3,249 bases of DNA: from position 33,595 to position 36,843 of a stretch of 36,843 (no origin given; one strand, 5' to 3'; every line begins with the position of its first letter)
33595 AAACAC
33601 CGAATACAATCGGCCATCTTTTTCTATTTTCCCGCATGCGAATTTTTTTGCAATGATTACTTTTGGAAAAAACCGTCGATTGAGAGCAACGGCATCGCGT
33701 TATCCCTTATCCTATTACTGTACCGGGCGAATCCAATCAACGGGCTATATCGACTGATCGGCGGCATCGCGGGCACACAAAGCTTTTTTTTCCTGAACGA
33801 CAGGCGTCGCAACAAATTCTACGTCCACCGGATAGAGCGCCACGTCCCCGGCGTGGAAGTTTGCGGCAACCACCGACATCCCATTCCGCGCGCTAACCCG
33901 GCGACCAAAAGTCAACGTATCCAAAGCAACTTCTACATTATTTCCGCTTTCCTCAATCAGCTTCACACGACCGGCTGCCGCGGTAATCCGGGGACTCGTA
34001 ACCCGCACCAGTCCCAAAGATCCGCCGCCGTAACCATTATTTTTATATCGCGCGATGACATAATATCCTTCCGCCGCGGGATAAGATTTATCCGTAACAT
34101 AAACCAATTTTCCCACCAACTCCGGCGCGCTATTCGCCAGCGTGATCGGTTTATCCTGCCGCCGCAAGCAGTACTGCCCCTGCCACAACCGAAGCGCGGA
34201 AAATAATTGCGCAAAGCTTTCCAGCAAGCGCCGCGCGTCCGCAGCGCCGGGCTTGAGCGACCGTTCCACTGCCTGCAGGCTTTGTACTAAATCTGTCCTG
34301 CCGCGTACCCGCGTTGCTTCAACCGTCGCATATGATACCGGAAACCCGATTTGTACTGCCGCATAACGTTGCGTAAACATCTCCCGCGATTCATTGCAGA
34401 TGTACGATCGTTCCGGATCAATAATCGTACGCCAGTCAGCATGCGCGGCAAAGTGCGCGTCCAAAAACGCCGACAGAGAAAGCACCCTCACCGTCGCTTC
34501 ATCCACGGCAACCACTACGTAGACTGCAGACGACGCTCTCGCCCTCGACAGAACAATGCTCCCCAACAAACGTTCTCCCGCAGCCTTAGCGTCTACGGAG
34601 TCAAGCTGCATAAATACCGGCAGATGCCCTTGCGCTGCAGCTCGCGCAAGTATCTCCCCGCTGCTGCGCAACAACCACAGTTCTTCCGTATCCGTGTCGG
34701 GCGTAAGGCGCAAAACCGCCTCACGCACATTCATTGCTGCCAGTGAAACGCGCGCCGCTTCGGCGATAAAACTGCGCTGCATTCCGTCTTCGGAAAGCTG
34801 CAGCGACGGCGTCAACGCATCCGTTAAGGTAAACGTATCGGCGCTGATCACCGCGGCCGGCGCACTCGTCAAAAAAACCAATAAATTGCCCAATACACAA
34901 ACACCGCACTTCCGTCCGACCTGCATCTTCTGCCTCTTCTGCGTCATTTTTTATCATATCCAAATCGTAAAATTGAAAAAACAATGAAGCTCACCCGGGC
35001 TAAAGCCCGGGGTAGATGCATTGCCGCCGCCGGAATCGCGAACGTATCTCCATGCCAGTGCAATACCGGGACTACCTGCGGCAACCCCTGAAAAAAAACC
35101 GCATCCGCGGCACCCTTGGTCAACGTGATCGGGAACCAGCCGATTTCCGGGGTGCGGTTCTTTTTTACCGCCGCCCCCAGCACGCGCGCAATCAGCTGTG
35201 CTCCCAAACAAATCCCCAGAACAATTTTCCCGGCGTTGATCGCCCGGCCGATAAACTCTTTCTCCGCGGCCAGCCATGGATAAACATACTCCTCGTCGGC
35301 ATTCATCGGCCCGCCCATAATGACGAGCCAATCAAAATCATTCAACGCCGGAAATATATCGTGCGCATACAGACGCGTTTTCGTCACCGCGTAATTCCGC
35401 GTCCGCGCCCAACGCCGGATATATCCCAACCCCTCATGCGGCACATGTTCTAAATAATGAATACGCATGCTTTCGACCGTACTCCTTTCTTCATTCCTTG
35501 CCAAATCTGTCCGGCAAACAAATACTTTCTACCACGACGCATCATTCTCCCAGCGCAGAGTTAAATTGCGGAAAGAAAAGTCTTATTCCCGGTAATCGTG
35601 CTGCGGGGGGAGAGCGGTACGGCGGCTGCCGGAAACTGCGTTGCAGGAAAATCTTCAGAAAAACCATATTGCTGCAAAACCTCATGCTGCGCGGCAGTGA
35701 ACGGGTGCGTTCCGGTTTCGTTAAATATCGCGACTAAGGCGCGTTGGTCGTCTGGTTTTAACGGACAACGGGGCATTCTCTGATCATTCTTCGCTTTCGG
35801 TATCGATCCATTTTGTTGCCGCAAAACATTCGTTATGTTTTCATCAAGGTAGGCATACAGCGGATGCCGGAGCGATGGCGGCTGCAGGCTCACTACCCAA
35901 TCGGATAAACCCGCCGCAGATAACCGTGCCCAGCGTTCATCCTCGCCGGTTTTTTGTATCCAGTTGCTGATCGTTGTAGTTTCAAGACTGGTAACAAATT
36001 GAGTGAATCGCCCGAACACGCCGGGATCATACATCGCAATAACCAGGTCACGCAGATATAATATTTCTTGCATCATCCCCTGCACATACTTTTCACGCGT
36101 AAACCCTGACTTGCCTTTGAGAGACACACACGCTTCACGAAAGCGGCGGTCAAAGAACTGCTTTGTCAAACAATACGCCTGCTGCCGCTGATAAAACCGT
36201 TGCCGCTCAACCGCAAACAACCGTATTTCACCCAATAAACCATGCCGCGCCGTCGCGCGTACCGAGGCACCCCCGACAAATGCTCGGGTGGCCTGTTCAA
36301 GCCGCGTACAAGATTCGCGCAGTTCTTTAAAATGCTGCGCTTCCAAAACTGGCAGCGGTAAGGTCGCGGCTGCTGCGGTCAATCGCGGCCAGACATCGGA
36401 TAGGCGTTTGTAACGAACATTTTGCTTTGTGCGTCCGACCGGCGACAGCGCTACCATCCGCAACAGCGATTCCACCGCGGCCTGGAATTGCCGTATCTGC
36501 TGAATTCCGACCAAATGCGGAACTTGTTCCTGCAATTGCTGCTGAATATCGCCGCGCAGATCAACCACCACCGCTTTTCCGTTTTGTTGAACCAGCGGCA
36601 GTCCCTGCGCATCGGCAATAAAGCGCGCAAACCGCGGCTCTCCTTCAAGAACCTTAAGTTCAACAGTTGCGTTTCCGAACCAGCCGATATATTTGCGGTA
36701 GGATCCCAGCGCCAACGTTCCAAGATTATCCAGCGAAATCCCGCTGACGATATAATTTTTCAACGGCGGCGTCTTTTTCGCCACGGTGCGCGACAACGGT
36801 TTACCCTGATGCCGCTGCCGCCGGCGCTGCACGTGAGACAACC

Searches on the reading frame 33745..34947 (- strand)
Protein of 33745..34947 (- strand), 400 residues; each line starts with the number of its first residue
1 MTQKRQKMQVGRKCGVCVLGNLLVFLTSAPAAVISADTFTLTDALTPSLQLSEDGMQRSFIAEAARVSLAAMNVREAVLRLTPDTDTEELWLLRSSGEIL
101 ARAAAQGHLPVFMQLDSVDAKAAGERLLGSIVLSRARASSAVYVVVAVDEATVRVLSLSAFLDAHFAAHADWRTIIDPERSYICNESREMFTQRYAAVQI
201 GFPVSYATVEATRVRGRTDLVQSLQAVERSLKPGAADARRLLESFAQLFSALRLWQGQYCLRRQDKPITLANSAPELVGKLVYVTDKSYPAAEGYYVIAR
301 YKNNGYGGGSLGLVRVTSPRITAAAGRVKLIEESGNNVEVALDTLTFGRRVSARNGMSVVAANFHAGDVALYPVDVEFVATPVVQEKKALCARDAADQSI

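Call 7: search_protein_families(library=pfam, proteins=[window:33745-34947:-], max_evalue=0.001)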
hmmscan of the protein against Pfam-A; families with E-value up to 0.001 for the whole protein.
window:33745-34947:- (400 aa): 0 families

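Call 58: search_protein_families(library=ncbifam, proteins=[window:33745-34947:-], max_evalue=0.001)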
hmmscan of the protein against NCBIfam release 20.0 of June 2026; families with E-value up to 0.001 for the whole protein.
window:33745-34947:- (400 aa): 0 families

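Call 106: search_solved_structures(query=window:33745-34947:-, max_evalue=0.01)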
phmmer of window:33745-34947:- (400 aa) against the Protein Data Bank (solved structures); distinct sequences matched with E-value up to 0.01: 0.

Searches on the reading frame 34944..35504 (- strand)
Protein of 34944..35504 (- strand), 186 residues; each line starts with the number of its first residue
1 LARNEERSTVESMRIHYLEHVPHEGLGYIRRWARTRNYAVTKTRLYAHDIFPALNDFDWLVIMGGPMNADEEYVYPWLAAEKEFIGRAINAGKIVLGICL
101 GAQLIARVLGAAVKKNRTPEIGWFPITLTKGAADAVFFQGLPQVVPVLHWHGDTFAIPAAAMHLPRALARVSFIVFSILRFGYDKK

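Call 7: search_protein_families(library=pfam, proteins=[window:34944-35504:-], max_evalue=0.001)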
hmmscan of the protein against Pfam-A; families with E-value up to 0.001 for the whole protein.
window:34944-35504:- (186 aa): 1 family
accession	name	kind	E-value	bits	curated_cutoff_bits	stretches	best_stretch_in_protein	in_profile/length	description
PF00117.34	GATase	-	1.1e-13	51.7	22.8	1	40-155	24-133/190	Glutamine amidotransferase class-I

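Call 58: search_protein_families(library=ncbifam, proteins=[window:34944-35504:-], max_evalue=0.001)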
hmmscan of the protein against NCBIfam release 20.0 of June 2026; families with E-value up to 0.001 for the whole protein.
window:34944-35504:- (186 aa): 13 families
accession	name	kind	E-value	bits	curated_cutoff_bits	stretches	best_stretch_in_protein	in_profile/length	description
NF005458.0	PRK07053.1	equivalog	2e-41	141.9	250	1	15-165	5-155/234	glutamine amidotransferase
NF006098.0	PRK08250.1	equivalog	3.6e-36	124.9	301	1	13-162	1-154/239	glutamine amidotransferase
NF005072.0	PRK06490.1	equivalog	1.2e-21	76.8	339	1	9-164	10-161/251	glutamine amidotransferase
NF006562.0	PRK09065.1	equivalog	2.6e-12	46.8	205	1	29-165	29-165/242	glutamine amidotransferase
NF001975.0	PRK00758.1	equivalog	1.8e-08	34.2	198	1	53-155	39-128/185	GMP synthase subunit A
TIGR00888.1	guaA_Nterm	equivalog_domain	1.8e-08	34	172.15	1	60-155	45-130/188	glutamine-hydrolyzing GMP synthase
NF005743.0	PRK07567.1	equivalog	1e-07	31.5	264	1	52-164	47-166/245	glutamine amidotransferase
NF004212.0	PRK05665.1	equivalog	3.2e-07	30.3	309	1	54-116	55-115/241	amidotransferase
NF000848.1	PRK00074.1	equivalog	1.7e-05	23.6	400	1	87-156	65-134/512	glutamine-hydrolyzing GMP synthase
TIGR00566.1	trpG_papA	subfamily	0.00014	21.6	121.05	1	54-120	42-102/192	glutamine amidotransferase of anthranilate synthase or aminodeoxychorismate synthase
NF010081.0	PRK13566.1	equivalog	0.00045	18.6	645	1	33-152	548-658/729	anthranilate synthase component I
NF006462.0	PRK08857.1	equivalog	0.00089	18.9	345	0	59-123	46-103/193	aminodeoxychorismate/anthranilate synthase component II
TIGR01737.1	FGAM_synth_I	equivalog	0.001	18.5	177.8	0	83-156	69-148/228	phosphoribosylformylglycinamidine synthase I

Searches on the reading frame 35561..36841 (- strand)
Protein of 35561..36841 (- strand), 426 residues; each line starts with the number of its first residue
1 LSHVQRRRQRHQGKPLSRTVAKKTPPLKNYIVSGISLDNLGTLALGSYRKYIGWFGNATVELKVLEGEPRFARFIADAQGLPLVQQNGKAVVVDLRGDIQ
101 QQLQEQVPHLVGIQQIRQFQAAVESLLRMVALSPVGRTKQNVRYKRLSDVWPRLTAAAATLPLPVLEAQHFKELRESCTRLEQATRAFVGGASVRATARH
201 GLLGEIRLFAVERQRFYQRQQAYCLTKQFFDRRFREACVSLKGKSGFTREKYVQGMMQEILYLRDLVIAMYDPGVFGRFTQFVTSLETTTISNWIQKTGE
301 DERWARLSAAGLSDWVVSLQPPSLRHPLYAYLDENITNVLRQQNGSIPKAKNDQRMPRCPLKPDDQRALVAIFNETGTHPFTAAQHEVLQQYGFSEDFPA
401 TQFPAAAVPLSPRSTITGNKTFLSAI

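Call 7: search_protein_families(library=pfam, proteins=[window:35561-36841:-], max_evalue=0.001)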
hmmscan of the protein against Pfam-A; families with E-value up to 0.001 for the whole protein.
window:35561-36841:- (426 aa): 0 families

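Call 58: search_protein_families(library=ncbifam, proteins=[window:35561-36841:-], max_evalue=0.001)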
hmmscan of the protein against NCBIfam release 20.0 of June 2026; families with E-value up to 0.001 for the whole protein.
window:35561-36841:- (426 aa): 0 families

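Call 107: search_solved_structures(query=window:35561-36841:-, max_evalue=0.01)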
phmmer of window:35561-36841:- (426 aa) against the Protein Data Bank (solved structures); distinct sequences matched with E-value up to 0.01: 0.
